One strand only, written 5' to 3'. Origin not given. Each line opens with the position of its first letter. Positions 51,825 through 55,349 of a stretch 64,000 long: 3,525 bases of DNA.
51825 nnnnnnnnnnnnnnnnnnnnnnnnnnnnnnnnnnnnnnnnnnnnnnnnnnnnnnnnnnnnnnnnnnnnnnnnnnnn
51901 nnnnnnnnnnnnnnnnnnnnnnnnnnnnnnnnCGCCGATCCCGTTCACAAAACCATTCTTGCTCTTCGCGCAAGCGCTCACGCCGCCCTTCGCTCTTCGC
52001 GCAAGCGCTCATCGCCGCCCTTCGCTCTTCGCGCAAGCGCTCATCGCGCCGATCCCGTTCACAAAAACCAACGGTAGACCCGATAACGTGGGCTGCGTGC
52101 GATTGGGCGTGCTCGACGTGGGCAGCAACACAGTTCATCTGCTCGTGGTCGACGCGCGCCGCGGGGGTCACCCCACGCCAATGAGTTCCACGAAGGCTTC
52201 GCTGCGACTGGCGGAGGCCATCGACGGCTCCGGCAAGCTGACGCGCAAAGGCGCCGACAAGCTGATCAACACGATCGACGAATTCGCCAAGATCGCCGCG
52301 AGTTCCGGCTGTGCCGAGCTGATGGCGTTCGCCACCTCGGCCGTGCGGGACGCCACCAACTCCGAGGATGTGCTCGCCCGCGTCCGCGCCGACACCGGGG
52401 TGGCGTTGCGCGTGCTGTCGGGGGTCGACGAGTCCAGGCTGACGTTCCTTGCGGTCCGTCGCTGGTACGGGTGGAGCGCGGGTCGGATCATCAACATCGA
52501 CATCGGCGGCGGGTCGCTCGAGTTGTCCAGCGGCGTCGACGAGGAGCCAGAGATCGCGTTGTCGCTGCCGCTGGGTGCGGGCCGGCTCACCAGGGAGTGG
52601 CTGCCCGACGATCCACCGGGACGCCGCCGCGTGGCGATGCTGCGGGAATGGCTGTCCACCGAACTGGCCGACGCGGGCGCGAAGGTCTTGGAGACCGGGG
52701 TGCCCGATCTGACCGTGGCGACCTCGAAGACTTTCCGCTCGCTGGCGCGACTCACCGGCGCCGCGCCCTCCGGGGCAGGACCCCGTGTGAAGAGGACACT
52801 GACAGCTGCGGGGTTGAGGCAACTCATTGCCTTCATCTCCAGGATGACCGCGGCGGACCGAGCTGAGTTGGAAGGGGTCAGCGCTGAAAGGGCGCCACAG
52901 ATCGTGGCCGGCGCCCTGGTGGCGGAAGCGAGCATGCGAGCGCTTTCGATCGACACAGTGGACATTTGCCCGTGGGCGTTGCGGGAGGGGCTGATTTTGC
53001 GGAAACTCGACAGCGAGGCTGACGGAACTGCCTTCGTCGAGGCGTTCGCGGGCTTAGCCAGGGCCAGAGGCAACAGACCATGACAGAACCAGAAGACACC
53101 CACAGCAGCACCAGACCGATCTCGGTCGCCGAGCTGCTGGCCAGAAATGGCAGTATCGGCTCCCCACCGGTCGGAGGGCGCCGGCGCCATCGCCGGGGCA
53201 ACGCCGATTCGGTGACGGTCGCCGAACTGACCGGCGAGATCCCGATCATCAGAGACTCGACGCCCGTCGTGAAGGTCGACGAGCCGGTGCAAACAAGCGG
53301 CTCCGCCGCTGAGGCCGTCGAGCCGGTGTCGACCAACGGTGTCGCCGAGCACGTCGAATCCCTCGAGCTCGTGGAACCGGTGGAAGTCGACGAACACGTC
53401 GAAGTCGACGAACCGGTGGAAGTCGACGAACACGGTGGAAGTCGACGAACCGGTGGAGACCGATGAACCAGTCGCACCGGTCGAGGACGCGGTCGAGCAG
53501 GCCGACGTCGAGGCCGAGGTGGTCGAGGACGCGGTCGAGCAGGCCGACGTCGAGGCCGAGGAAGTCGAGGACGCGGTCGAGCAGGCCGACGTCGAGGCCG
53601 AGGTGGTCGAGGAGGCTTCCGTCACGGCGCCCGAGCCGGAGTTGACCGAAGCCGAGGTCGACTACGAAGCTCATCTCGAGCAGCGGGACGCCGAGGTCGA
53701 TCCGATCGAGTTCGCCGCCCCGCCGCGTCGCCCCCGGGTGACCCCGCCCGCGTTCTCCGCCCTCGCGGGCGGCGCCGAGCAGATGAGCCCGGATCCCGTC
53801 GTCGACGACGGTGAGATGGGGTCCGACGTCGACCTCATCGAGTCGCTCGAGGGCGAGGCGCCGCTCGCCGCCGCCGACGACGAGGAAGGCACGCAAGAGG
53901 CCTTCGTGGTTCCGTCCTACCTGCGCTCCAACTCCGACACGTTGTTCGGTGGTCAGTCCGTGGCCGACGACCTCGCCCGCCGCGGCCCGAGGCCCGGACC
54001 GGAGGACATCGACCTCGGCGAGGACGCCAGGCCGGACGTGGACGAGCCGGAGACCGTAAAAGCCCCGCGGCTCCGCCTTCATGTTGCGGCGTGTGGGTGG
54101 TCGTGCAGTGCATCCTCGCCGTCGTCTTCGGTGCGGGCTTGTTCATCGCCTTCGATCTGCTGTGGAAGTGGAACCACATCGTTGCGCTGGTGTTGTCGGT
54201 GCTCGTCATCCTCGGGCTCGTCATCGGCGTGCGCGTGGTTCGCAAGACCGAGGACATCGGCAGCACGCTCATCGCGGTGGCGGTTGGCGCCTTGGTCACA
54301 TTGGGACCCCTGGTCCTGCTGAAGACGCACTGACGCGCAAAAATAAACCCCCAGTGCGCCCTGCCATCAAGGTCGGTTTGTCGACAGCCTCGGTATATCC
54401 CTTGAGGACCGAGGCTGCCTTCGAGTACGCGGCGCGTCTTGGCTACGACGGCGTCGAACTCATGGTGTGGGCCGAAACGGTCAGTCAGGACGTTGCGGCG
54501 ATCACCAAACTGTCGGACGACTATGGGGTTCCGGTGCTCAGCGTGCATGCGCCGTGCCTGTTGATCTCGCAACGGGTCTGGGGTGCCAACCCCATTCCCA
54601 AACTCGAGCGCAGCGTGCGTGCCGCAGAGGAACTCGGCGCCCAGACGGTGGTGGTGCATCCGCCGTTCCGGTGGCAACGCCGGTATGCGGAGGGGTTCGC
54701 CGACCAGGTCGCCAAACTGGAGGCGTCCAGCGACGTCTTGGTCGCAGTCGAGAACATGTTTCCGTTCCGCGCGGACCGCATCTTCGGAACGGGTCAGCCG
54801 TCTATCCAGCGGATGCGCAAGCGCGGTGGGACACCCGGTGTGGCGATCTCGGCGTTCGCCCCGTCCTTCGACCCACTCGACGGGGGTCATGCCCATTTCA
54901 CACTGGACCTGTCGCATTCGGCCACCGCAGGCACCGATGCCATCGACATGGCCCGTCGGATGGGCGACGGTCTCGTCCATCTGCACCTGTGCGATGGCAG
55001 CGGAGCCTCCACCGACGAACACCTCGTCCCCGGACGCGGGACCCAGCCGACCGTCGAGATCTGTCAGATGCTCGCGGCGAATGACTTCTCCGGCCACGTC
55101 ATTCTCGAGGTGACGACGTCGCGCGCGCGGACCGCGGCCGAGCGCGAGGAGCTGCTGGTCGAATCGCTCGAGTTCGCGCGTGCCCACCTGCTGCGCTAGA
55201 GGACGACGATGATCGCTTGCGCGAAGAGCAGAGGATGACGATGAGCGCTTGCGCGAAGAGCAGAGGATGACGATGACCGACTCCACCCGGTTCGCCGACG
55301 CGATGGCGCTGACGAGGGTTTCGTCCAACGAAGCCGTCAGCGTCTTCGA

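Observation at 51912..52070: Chain of ATGA-coupled mini-ORFs built from a repeated start-codon cassette upstream of the Rv0495c-like gene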

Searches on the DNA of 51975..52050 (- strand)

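Call 78: search_dna_similar(query=window:51975-52050:-, collection=phages, mode=distant, max_evalue=0.01, max_rows=15)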
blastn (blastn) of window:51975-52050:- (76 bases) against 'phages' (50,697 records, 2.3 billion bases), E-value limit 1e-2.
No match.

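Call 79: search_dna_similar(query=window:51975-52050:-, collection=plasmids, mode=distant, max_evalue=0.01, max_rows=20)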
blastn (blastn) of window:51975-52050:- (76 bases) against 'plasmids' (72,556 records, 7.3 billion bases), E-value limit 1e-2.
No match.

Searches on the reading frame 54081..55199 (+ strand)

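Call 52: search_protein_families(library=pfam, proteins=[window:54081-55199:+])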
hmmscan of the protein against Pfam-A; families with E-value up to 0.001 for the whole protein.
window:54081-55199:+ (372 aa): 1 family
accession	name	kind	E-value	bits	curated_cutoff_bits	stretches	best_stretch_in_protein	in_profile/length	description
PF01261.30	AP_endonuc_2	-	5e-25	89.1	31.1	1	114-368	1-248/249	Xylose isomerase-like TIM barrel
